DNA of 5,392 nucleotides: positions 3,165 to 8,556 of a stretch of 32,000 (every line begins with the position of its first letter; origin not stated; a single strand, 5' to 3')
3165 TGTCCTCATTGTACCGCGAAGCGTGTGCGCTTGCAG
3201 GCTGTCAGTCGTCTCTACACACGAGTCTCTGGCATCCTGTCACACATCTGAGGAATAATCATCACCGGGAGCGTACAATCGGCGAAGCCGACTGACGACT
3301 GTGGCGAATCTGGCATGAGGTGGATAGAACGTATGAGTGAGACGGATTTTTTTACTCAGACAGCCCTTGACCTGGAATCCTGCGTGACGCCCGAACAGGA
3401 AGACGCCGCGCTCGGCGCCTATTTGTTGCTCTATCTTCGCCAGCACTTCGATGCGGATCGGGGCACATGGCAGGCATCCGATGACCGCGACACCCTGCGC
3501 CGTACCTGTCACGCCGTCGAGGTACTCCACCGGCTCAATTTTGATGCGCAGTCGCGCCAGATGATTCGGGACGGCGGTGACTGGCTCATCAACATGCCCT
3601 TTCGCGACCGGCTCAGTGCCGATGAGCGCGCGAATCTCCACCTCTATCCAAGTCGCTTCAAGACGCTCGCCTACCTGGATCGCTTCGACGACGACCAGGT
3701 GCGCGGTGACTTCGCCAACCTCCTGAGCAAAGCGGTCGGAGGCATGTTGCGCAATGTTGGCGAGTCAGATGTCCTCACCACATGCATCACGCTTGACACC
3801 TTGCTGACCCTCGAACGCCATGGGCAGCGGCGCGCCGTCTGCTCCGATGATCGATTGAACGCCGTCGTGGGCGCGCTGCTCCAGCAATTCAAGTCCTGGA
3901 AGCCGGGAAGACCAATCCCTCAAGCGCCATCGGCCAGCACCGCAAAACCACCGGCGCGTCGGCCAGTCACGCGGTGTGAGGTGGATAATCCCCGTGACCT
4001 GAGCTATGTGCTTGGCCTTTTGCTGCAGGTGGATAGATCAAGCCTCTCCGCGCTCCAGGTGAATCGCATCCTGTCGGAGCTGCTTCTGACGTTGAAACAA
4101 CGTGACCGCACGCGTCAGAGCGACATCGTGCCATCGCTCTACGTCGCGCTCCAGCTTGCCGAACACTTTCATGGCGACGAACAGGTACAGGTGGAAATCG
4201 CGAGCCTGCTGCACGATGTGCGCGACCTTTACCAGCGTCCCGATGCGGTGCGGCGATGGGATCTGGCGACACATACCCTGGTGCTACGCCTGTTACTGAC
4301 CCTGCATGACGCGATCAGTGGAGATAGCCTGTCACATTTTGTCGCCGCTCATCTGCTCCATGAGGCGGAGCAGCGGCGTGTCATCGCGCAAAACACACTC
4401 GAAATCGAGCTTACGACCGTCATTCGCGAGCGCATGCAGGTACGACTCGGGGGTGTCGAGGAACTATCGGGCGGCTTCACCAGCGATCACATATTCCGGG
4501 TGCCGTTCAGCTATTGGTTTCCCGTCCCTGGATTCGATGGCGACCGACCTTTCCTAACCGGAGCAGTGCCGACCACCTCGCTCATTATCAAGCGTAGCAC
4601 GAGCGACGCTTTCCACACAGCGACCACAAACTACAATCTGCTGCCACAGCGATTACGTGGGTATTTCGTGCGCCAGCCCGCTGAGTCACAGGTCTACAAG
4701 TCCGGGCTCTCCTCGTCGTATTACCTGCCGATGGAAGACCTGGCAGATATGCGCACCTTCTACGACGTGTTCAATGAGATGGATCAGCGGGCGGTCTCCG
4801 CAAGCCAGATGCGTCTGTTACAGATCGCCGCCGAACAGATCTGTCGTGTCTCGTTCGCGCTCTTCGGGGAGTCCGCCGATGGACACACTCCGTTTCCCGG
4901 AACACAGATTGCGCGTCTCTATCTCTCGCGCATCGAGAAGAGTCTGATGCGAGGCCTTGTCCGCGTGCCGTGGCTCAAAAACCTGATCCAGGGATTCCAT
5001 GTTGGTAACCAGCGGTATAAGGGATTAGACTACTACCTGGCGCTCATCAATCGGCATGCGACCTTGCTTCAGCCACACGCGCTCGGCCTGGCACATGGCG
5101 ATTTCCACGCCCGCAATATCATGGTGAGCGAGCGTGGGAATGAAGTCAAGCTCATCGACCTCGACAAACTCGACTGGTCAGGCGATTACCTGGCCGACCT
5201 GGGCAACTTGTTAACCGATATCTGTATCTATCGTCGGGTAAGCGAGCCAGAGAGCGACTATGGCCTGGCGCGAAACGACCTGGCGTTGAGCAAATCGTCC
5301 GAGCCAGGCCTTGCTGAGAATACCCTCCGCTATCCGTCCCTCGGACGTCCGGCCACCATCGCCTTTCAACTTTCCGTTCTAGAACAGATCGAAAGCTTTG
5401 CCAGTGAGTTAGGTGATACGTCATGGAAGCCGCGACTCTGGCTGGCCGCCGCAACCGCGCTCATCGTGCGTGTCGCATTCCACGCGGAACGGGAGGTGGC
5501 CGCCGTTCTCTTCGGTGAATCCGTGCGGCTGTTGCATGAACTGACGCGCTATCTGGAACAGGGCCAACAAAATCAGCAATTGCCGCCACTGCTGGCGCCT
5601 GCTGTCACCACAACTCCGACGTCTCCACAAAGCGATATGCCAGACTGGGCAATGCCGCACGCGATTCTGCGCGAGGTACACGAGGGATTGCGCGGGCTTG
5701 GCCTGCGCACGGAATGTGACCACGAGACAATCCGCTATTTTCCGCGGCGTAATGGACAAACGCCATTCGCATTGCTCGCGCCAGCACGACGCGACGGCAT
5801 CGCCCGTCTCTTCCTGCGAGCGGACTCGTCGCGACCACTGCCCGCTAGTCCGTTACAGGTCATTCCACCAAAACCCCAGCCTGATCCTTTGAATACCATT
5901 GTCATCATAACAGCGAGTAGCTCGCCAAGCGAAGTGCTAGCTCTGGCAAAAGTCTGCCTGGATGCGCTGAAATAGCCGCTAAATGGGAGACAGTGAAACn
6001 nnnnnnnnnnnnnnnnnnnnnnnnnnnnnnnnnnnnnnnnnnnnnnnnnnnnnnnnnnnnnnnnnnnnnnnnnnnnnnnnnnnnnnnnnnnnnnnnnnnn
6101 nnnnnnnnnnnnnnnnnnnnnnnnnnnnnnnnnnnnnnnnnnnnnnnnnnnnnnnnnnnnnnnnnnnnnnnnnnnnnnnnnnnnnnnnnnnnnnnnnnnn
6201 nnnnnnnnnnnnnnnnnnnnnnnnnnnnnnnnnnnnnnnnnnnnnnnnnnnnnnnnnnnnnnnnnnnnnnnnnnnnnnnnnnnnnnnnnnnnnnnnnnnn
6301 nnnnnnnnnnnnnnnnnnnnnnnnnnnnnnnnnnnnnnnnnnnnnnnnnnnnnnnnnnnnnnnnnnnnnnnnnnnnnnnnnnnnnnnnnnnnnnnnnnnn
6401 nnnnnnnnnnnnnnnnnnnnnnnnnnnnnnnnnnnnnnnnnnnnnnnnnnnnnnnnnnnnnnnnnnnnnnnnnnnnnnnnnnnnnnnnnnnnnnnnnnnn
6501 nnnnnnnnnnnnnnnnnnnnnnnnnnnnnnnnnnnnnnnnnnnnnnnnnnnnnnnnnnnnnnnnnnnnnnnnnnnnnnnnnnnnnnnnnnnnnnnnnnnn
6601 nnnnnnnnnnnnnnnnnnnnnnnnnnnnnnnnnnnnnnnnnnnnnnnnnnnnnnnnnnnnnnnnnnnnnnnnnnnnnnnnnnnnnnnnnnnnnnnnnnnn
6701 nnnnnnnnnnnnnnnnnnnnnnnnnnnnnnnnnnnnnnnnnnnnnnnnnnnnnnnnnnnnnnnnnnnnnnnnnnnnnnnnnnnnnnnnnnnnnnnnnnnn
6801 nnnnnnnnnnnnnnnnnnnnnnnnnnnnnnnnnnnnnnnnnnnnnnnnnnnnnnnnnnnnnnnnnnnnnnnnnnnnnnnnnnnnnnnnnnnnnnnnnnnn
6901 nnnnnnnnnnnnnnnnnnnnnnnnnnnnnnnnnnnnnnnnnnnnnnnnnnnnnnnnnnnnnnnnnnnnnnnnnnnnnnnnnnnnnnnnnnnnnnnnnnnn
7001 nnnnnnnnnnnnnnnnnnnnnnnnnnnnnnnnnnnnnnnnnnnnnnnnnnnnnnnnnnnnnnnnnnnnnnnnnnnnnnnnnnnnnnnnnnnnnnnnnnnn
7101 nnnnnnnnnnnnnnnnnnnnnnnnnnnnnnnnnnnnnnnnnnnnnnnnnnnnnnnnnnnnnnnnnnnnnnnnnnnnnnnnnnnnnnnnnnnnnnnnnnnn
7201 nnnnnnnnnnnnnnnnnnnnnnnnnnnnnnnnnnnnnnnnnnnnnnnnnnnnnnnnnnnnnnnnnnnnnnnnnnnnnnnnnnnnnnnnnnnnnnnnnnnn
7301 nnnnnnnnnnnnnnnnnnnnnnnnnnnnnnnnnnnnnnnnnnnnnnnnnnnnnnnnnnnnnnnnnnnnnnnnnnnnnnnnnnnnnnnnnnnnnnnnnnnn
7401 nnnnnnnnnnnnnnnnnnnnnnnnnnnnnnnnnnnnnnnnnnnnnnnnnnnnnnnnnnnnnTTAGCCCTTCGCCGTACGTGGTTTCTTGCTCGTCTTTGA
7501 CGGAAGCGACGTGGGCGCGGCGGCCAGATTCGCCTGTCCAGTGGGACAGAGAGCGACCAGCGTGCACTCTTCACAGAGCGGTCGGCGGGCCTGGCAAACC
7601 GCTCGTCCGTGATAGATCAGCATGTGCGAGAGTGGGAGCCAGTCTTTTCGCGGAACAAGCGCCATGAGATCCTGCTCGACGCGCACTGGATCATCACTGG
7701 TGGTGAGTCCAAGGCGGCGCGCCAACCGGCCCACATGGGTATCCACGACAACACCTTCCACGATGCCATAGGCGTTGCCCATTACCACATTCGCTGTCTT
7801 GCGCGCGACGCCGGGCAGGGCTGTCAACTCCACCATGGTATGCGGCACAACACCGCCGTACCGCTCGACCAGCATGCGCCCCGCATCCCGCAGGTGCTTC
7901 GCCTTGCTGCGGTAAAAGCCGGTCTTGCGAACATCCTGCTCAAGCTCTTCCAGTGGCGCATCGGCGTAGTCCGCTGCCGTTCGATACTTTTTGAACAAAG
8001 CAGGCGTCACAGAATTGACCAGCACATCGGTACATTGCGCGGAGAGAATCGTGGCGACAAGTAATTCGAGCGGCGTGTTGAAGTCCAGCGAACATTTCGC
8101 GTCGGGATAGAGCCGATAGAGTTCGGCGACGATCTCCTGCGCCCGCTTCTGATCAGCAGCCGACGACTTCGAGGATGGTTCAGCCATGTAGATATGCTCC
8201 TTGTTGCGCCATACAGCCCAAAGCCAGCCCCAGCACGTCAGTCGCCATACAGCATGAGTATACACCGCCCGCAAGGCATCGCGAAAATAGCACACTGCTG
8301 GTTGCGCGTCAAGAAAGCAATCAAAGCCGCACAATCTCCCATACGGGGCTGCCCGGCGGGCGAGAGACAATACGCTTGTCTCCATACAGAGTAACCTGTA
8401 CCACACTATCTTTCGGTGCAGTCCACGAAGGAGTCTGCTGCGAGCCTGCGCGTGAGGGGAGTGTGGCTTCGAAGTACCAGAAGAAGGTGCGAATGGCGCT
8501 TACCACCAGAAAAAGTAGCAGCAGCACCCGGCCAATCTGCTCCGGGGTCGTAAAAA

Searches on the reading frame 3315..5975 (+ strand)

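Call 26: search_protein_families(library=pfam, proteins=[window:3315-5975:+], max_evalue=0.001)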
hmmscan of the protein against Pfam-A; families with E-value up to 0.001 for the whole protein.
window:3315-5975:+ (886 aa): 3 families
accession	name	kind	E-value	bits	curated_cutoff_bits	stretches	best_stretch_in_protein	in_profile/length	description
PF01636.29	APH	-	2.3e-07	31.3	23.2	1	567-638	153-215/239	Phosphotransferase enzyme family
PF19974.5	TCAD9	-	4.2e-05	23.3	40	1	586-648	293-351/429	Ternary complex associated domain 9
PF06293.20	Kdo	-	0.00047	20.1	21.3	0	586-618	133-168/207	Lipopolysaccharide kinase (Kdo/WaaP) family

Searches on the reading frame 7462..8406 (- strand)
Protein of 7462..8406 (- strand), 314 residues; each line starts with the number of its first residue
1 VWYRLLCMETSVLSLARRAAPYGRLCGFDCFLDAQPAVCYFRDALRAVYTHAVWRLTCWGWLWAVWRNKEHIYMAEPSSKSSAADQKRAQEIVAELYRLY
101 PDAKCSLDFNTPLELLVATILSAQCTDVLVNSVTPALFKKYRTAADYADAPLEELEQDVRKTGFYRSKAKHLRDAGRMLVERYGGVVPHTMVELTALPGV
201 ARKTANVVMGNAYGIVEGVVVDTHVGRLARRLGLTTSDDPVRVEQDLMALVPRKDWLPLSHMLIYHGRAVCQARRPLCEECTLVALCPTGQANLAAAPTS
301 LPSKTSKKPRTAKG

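Call 26: search_protein_families(library=pfam, proteins=[window:7462-8406:-], max_evalue=0.001)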
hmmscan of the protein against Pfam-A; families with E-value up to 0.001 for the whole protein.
window:7462-8406:- (314 aa): 2 families
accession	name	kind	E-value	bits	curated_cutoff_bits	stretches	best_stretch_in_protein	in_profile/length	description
PF00730.31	HhH-GPD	-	4.4e-24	85.3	26.2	1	117-252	1-107/108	HhH-GPD superfamily base excision DNA repair protein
PF00633.29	HHH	-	2.2e-05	24.5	24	1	182-209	1-28/30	Helix-hairpin-helix motif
